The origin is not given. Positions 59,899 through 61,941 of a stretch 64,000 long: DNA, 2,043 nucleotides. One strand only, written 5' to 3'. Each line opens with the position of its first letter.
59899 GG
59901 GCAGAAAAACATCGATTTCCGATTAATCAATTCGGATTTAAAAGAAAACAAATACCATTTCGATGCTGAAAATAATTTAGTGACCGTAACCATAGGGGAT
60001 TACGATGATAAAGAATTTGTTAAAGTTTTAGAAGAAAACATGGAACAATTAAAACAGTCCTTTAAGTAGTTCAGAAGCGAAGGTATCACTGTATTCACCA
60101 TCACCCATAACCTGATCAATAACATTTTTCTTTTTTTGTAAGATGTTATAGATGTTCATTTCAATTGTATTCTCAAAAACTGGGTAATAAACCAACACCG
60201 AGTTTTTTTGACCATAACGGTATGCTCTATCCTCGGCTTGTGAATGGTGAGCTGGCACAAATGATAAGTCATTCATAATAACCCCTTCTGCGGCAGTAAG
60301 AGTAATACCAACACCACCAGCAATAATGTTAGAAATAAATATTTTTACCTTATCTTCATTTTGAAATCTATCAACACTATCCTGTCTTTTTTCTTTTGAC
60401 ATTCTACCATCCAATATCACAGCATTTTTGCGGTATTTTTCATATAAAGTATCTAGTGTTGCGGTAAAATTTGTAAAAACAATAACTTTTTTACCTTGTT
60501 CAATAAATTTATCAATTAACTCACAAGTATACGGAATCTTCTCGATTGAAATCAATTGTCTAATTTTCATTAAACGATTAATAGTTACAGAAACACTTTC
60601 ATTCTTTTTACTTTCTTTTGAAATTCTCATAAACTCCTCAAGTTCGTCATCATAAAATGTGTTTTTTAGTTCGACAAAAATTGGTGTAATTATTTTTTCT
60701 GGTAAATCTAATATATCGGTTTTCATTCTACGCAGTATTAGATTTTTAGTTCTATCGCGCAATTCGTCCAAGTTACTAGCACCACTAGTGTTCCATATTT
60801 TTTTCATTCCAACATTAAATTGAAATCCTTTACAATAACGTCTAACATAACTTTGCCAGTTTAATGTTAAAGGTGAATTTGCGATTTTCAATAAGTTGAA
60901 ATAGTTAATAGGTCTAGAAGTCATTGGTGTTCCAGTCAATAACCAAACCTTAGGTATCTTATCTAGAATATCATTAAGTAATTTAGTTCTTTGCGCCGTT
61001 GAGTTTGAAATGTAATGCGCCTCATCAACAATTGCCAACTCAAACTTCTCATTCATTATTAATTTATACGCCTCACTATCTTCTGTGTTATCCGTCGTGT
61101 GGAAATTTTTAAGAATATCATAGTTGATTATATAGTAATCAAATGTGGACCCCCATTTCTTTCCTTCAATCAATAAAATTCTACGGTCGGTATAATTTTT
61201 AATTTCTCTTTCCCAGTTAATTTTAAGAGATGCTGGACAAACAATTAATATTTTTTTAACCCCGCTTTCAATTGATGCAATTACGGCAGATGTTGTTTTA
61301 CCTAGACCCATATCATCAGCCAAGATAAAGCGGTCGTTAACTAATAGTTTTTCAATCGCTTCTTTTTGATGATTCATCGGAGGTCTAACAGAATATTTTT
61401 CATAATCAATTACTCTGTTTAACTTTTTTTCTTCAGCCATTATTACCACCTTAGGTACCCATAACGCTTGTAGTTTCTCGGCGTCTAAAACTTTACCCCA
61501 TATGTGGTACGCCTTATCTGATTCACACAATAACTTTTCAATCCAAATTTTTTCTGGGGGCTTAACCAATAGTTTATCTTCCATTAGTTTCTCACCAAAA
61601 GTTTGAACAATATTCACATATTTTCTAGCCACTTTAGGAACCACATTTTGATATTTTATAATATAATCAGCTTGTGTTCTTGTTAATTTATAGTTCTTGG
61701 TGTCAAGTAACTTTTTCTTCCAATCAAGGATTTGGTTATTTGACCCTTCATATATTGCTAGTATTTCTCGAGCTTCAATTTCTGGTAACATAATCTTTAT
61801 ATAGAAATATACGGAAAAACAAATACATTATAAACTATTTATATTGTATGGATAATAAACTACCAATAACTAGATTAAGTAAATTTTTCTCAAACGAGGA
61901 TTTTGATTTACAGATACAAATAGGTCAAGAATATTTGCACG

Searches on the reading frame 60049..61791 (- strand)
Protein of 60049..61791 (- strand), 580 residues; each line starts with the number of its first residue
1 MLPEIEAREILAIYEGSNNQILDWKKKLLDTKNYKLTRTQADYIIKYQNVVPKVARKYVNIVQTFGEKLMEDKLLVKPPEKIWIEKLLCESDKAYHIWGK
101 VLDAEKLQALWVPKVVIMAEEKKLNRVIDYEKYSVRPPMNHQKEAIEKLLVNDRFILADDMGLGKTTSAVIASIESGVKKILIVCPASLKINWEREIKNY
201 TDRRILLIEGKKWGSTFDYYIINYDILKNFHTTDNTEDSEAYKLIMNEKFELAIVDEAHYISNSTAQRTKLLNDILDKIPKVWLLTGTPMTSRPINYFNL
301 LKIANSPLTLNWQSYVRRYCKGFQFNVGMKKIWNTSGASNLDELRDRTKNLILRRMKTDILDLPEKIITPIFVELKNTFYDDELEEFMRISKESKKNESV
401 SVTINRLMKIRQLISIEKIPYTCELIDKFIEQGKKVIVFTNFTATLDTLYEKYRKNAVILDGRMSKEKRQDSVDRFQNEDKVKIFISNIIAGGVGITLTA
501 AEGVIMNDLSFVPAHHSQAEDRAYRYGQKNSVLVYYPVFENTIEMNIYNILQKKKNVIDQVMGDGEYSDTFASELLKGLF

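Call 18: search_protein_families(library=phrogs, proteins=[window:60049-61791:-], max_evalue=0.001)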
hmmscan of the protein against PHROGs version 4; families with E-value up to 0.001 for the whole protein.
window:60049-61791:- (580 aa): 8 families
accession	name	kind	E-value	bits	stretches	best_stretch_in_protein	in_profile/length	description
phrog_62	-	DNA, RNA and nucleotide metabolism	1.6e-107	361.8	1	132-570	691-1141/1881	DNA helicase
phrog_29996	-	unknown function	6e-33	114.9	1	156-576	746-1179/1189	-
phrog_23807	-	unknown function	7.2e-23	81.3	2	154-392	148-385/1053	-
phrog_16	-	DNA, RNA and nucleotide metabolism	1.5e-15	57.6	1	121-535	257-596/986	DNA helicase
phrog_1685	-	unknown function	1.3e-12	46.8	2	473-563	1460-1550/2278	-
phrog_11801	-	other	7.1e-09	34.4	1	137-208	866-943/2269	DNA methyltransferase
phrog_11354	-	unknown function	1.8e-07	31.8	1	471-562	11-105/116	-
phrog_10691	-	unknown function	0.00031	18.2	1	438-532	2156-2256/3925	-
